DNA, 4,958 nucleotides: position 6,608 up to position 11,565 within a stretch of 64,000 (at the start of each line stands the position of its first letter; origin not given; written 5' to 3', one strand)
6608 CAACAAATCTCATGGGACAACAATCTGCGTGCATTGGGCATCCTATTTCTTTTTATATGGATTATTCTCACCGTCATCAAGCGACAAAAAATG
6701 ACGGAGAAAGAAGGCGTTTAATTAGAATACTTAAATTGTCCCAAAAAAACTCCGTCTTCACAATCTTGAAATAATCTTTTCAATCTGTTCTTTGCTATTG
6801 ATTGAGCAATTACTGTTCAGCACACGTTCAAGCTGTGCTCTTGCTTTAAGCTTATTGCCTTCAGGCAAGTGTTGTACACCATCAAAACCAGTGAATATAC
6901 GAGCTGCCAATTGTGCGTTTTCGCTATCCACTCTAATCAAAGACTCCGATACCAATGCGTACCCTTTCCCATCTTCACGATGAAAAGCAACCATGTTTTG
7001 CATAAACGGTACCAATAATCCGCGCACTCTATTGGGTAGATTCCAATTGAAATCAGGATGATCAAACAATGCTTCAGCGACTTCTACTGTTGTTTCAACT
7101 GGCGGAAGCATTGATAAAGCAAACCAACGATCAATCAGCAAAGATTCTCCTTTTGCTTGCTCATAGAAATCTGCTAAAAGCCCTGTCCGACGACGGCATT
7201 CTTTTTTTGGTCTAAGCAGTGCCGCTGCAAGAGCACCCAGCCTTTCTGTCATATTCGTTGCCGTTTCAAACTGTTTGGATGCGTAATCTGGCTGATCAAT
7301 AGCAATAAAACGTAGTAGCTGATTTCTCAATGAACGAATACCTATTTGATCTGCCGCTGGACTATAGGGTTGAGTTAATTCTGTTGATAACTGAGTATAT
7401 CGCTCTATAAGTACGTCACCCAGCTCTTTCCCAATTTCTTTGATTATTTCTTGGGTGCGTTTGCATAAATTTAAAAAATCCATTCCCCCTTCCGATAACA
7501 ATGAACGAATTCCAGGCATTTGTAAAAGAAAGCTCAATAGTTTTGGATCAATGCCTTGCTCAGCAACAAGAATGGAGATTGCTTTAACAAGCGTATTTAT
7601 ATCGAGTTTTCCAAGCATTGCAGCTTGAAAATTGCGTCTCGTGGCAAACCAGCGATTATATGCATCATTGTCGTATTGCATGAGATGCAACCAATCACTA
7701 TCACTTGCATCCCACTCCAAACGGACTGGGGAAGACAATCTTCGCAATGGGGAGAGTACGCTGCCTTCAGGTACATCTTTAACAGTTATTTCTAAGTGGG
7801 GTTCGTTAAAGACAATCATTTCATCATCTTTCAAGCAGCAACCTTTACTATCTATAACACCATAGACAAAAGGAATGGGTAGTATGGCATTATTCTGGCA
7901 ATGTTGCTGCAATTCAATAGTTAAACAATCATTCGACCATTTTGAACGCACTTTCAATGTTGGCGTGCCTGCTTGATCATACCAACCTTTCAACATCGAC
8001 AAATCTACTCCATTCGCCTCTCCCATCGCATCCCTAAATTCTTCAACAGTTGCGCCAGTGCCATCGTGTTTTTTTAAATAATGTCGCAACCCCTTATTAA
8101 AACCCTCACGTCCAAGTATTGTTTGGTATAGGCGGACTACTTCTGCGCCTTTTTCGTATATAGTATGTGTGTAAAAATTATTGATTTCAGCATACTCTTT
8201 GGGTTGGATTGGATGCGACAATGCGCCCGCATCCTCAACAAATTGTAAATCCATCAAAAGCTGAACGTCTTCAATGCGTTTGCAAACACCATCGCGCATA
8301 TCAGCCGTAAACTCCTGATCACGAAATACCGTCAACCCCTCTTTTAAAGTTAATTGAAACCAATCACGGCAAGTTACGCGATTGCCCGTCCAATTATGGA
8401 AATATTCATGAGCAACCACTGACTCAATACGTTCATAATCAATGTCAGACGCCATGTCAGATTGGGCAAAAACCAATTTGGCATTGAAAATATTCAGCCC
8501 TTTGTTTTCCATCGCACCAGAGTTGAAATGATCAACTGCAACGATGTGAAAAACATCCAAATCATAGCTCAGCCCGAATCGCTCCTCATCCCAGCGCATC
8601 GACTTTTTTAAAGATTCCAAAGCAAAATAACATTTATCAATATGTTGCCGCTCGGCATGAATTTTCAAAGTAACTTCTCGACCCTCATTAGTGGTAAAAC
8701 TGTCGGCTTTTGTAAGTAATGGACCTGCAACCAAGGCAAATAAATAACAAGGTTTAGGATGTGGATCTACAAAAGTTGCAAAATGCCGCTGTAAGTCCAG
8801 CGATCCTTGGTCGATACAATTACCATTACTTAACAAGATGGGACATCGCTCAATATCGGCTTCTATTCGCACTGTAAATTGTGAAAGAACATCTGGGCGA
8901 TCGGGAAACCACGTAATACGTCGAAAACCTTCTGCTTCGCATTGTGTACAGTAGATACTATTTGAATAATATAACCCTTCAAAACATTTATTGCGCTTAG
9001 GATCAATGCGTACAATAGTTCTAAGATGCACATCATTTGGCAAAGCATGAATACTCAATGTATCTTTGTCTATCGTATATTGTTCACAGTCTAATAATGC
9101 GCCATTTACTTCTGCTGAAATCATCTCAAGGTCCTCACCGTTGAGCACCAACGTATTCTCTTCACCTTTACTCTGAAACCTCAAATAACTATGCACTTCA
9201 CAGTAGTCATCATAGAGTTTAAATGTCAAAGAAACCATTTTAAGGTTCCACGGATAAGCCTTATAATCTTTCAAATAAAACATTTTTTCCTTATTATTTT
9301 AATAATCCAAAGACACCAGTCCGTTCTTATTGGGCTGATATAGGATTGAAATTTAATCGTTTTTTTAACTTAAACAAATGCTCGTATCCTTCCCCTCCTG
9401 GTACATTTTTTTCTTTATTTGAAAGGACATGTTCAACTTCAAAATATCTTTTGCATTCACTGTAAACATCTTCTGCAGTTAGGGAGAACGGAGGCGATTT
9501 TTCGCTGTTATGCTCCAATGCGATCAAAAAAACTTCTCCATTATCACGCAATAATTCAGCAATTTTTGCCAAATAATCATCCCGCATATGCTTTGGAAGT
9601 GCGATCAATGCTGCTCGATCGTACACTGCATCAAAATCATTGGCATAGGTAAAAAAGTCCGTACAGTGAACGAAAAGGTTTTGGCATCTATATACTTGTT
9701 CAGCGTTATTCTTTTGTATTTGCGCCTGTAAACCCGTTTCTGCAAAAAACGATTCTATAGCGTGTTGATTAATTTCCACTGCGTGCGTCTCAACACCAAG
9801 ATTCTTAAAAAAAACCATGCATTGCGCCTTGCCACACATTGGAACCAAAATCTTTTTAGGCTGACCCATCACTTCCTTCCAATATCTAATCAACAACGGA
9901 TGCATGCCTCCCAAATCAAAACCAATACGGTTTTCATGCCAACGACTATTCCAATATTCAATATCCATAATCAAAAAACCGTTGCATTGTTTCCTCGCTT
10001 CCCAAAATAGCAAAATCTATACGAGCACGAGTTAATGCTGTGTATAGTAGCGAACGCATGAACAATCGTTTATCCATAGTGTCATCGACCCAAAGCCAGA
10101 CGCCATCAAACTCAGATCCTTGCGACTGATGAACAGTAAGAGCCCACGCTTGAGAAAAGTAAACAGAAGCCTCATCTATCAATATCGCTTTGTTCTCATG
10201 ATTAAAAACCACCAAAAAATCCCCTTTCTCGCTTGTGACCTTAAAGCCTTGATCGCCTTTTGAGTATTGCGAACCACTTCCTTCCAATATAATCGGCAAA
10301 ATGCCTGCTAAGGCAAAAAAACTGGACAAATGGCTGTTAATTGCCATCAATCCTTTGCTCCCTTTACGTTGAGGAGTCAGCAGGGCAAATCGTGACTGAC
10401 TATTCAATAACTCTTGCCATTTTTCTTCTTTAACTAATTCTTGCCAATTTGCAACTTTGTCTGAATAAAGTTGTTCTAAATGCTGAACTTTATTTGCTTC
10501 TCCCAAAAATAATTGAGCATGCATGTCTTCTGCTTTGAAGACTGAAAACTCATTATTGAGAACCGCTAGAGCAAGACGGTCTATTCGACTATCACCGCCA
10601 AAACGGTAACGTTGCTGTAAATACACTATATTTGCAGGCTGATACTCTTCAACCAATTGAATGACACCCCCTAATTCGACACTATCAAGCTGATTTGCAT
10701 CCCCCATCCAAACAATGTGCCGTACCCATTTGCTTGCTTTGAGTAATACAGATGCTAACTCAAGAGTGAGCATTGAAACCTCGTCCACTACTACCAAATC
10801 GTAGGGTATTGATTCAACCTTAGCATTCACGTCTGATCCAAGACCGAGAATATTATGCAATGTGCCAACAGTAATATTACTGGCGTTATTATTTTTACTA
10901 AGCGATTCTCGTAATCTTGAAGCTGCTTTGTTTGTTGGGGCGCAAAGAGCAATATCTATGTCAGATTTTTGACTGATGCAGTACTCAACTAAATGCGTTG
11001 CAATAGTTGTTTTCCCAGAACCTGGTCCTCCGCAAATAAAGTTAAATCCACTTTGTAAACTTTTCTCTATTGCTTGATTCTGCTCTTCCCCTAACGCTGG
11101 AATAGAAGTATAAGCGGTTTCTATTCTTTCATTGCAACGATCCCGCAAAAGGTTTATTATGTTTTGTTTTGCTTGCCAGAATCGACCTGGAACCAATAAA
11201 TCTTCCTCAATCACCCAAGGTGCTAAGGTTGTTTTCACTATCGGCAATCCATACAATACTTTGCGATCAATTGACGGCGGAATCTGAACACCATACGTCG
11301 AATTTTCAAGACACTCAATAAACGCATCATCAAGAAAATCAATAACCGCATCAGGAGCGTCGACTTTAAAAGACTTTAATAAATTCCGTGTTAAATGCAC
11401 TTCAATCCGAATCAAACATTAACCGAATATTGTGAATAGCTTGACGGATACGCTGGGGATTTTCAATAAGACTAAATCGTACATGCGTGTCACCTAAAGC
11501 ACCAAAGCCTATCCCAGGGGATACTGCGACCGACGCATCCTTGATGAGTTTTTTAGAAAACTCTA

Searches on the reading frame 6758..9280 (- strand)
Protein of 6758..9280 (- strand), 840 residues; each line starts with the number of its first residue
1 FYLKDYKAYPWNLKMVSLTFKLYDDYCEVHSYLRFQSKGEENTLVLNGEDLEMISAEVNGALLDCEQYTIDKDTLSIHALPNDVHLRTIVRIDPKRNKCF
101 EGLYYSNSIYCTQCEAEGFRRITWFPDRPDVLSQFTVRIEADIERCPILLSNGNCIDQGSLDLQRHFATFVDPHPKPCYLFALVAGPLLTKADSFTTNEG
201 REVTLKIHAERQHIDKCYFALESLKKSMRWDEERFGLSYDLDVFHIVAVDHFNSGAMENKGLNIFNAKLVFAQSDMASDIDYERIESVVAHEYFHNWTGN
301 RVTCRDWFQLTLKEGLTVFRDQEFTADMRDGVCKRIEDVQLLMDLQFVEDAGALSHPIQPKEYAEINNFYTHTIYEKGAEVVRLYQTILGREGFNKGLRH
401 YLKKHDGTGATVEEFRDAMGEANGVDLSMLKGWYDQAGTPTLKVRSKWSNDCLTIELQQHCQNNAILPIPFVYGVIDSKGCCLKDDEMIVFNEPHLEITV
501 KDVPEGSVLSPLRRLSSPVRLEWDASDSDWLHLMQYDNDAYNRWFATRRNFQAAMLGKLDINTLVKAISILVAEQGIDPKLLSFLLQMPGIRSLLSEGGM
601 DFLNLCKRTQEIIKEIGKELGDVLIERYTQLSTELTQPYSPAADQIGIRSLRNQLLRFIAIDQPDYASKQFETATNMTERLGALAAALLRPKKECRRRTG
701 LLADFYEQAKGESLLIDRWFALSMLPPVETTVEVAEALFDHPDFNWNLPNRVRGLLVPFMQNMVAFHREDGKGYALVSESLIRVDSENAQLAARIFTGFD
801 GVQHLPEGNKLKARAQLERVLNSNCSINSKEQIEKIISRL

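Call 70: search_protein_families(library=pfam, proteins=[window:6758-9280:-], max_evalue=0.00001)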
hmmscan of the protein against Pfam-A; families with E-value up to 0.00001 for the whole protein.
window:6758-9280:- (840 aa): 4 families
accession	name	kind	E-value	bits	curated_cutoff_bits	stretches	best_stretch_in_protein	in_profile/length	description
PF17432.8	DUF3458_C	-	9.8e-70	235.9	24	1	528-837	2-319/320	Domain of unknown function (DUF3458_C) ARM repeats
PF01433.26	Peptidase_M1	-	1.1e-52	179.3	27.7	1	219-430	1-214/218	Peptidase family M1 domain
PF17900.6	Peptidase_M1_N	-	2.4e-12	47.7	25.8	1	31-180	22-186/186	Peptidase M1 N-terminal domain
PF11940.14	DUF3458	-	1.7e-09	38.4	28.6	1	438-523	1-94/95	Domain of unknown function (DUF3458) Ig-like fold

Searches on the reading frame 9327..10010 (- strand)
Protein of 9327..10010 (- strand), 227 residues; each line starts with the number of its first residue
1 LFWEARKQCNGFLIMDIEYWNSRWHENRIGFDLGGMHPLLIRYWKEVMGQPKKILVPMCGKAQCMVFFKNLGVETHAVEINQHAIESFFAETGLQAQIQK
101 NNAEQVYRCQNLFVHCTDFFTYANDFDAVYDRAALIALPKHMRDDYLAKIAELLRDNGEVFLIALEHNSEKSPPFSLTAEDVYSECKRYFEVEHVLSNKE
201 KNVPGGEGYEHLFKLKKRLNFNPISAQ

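Call 70: search_protein_families(library=pfam, proteins=[window:9327-10010:-], max_evalue=0.00001)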
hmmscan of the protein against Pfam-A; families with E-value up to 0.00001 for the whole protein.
window:9327-10010:- (227 aa): 1 family
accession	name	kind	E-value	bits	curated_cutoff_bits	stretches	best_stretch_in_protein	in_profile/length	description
PF05724.17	TPMT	-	1.1e-46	159.7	26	1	16-195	2-188/218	Thiopurine S-methyltransferase (TPMT)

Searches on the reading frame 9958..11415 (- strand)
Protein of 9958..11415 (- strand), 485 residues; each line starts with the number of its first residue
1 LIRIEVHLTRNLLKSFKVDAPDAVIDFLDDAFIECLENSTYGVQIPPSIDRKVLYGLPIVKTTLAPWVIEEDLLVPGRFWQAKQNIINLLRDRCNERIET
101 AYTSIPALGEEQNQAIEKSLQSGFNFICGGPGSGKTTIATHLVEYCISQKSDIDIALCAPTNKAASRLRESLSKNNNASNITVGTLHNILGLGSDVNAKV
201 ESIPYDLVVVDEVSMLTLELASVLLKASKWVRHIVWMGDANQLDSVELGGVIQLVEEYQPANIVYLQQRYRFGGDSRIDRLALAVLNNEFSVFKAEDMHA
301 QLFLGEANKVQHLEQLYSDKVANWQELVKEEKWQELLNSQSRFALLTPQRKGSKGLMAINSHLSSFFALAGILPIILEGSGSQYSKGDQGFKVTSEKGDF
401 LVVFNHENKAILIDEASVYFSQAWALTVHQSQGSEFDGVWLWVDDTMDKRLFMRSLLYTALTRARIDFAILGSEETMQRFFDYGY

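Call 9: search_protein_families(library=pfam, proteins=[window:9958-11415:-], max_evalue=0.001)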
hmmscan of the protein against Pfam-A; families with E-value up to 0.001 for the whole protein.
window:9958-11415:- (485 aa): 11 families
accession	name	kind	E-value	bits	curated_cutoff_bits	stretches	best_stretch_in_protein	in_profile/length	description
PF13245.12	AAA_19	-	9e-29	100.8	25.1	1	112-246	1-132/134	AAA domain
PF13604.12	AAA_30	-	9.8e-25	87.8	27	1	108-291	2-174/191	AAA domain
PF13538.12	UvrD_C_2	-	4.5e-14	52.5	27.4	1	423-465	2-46/52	UvrD-like helicase C-terminal domain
PF13086.12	AAA_11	-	1.2e-11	45.3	27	1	109-177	3-78/257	AAA domain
PF00580.27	UvrD-helicase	-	1.4e-11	45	23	1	109-189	2-85/271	UvrD/REP helicase N-terminal domain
PF01443.25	Viral_helicase1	-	2.8e-11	44.1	21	1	399-471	158-227/228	Viral superfamily 1 RNA helicase core domain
PF20720.3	nSTAND3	-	9.6e-06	25.8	27.2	1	113-153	8-48/155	Novel STAND NTPase 3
PF24883.2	NPHP3_N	-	2.7e-05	24.9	24.8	1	116-239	16-131/164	Nephrocystin 3, N-terminal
PF05127.21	NAT10_TcmA_helicase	-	3.5e-05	24.2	22.7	1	127-228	2-113/176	RNA cytidine acetyltransferase NAT10/TcmA, helicase domain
PF09848.15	SLFN-g3_helicase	-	0.00014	21.7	24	1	126-216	5-91/354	Schlafen group 3, DNA/RNA helicase domain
PF00270.35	DEAD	-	0.00064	19.9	26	0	112-200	4-89/167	DEAD/DEAH box helicase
